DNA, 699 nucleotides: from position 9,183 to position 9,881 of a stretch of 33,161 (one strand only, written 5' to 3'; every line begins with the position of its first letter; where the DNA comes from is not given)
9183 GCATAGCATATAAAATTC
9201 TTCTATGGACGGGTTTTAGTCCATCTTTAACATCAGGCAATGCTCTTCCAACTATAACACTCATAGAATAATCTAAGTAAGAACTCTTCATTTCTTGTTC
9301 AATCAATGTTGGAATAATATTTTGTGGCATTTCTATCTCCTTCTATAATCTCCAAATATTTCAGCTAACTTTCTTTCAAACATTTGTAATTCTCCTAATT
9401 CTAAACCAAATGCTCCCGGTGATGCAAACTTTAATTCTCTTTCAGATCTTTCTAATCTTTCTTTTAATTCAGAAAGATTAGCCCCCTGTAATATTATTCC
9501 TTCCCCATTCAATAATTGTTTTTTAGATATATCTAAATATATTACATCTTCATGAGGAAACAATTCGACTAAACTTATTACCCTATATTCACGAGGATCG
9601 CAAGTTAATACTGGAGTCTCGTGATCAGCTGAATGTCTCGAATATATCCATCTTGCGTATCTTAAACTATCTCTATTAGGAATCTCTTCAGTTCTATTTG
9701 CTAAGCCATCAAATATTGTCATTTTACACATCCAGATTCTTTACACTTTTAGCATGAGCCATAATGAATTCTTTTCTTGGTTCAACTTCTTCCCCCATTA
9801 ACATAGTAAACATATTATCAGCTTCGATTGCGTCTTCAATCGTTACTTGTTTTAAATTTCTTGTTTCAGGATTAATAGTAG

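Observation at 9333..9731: Unknown 132-aa ORF translationally coupled between gyrB and gyrA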

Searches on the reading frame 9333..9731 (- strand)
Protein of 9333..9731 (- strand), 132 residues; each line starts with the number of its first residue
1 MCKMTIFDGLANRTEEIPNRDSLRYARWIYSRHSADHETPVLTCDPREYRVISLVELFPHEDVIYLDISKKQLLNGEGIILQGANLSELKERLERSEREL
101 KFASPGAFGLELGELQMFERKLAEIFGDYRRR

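Call 3: search_protein_families(library=pfam, proteins=[window:9333-9731:-], max_evalue=10)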
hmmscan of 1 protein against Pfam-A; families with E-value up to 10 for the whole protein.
window:9333-9731:- (132 aa): 0 families

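Call 4: search_protein_families(library=ncbifam, proteins=[window:9333-9731:-], max_evalue=10)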
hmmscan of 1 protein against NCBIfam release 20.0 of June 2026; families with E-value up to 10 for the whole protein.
window:9333-9731:- (132 aa): 0 families

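Call 6: find_homologous_proteins(query=window:9333-9731:-, max_evalue=0.001)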
Query window:9333-9731:- (132 aa): 2 proteins with E <= 0.001 among 18 candidates.
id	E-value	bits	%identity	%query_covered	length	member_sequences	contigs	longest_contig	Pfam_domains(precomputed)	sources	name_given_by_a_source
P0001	3.1e-79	281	100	98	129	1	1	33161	-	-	-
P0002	2.0e-37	146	62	98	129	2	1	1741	-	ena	-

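Call 9: find_encoding_contigs(protein=P0002, flank=10000)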
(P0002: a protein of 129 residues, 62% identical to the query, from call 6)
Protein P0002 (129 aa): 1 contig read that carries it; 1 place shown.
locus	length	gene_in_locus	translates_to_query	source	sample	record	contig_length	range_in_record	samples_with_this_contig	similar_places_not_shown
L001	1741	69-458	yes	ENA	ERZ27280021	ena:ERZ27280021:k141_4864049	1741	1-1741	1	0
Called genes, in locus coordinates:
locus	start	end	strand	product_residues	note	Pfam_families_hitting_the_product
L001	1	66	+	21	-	?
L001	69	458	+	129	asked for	-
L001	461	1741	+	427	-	?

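Call 14: search_solved_structures(query=P0001, max_evalue=10)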
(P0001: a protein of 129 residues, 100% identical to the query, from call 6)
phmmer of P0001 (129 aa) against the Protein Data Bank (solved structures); distinct sequences matched with E-value up to 10: 0.

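Call 15: search_protein_families(library=padloc, proteins=[P0001, P0002], max_evalue=10)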
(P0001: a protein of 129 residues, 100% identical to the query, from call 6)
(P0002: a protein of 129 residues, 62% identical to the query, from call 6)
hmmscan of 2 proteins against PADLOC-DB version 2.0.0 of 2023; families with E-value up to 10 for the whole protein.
P0001 (129 aa): 1 family
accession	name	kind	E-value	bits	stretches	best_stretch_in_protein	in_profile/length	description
PDLC01232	Cas12a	-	0.052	9.8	1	49-97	688-735/950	Cas12a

P0002 (129 aa): 0 families

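Call 20: find_related_loci(query=A1, collection=genome_contigs, flank=6000)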
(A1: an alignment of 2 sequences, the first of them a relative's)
Query A1 (129 aa) in genome_contigs; peptide patterns used: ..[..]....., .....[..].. (x = any residue, [..] = any of these).
39 stretches matched a pattern, but none encodes a relative of the query by tblastn (E <= 1e-3).

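Call 25: search_protein_representatives(protein=window:9333-9731:-)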
Query: 132 residues. Proteins with E-value up to 0.001 (for the whole library): 3; up to 1e-10: 2; up to 1e-30: 1. The best 3 are listed.
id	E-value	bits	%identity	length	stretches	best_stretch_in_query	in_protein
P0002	6.3e-38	145.8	64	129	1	4-130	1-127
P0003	3.5e-12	62.5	46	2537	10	73-104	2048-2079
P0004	1.2e-05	41.4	39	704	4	38-95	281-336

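Call 26: predict_structure(alignment_id=A1)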
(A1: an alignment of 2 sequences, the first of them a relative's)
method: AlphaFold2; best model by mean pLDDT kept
length: 129 residues; sequences in the alignment: 2
mean_pLDDT: 38.9   pTM: 0.33
mean pLDDT of the five models: 38.9, 33.6, 33.1, 32.1, 31.7
residues with pLDDT >= 90: 0; 70-90: 0; 50-70: 29; < 50: 100
segments of 3 or more residues with pLDDT < 50: 1-65, 73-86, 93-104, 123-129
pLDDT, mean of each block of 10 residues (from residue 1): 24 27 33 31 29 29 46 46 46 44 50 57 43
secondary structure, 60 per line:
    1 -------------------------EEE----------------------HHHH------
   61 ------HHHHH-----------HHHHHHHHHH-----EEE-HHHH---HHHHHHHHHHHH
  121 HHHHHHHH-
elements in order: E26-28 H51-54 H67-71 H83-92 E98-100 H102-105 H109-128

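Call 29: find_related_loci(query=A1, collection=metagenome_contigs, flank=6000)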
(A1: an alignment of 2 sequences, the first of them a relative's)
Query A1 (129 aa) in metagenome_contigs; peptide patterns used: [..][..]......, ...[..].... (x = any residue, [..] = any of these).
154 stretches matched a pattern, but none encodes a relative of the query by tblastn (E <= 1e-3).

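Call 63: search_solved_structures(query=A1, max_evalue=10, show_alignments=2)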
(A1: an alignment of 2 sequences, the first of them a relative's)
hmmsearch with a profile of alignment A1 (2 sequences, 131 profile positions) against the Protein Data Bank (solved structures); distinct sequences matched with E-value up to 10: 4.
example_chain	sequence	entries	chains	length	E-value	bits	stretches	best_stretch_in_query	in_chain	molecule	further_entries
4hqm_A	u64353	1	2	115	0.76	12.8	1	76-124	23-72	QsrR protein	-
4hqe_A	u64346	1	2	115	0.8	12.7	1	77-124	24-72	Transcriptional regulator QsrR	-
2vlw_A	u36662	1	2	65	1.7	11.7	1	10-50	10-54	MUSCARINIC M1-TOXIN1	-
6wjc_C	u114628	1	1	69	2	11.4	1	10-50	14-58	Muscarinic toxin 7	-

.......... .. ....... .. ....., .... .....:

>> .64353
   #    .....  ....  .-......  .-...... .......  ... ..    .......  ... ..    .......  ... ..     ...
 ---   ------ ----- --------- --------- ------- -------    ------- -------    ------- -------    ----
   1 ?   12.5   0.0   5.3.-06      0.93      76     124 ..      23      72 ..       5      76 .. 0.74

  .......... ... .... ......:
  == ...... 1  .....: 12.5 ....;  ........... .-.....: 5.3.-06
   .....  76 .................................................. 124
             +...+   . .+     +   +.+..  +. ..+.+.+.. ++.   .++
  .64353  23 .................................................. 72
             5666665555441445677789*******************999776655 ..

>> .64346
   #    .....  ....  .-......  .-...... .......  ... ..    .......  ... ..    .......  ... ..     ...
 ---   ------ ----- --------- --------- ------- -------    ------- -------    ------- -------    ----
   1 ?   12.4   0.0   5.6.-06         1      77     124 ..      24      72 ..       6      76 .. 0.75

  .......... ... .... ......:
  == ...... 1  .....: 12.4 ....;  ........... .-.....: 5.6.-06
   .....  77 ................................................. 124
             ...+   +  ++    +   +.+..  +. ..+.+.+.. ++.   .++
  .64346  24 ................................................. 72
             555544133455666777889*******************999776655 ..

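Call 64: search_protein_families(library=phrogs, proteins=[P0001, P0002], max_evalue=10)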
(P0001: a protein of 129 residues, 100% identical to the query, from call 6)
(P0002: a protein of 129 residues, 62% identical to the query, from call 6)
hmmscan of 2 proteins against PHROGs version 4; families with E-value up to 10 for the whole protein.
P0001 (129 aa): 0 families

P0002 (129 aa): 0 families

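Call 76: predict_structure(protein=P0002)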
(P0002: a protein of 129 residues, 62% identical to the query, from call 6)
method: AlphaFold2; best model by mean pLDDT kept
length: 129 residues; sequences in the alignment: 1
mean_pLDDT: 33.4   pTM: 0.23
mean pLDDT of the five models: 33.4, 33.0, 32.9, 32.6, 32.2
residues with pLDDT >= 90: 0; 70-90: 0; 50-70: 0; < 50: 129
segments of 3 or more residues with pLDDT < 50: 1-129
pLDDT, mean of each block of 10 residues (from residue 1): 27 30 30 29 34 36 32 37 41 33 29 42 35
secondary structure, 60 per line:
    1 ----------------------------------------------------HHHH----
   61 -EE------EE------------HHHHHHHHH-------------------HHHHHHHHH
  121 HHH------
elements in order: H53-56 H84-92 H112-123

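Call 79: find_related_loci(query=A1, collection=viral_contigs, flank=3000)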
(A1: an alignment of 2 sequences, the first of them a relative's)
Query A1 (129 aa) in viral_contigs; peptide patterns used: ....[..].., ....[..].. (x = any residue, [..] = any of these).
74 stretches matched a pattern, but none encodes a relative of the query by tblastn (E <= 1e-3).
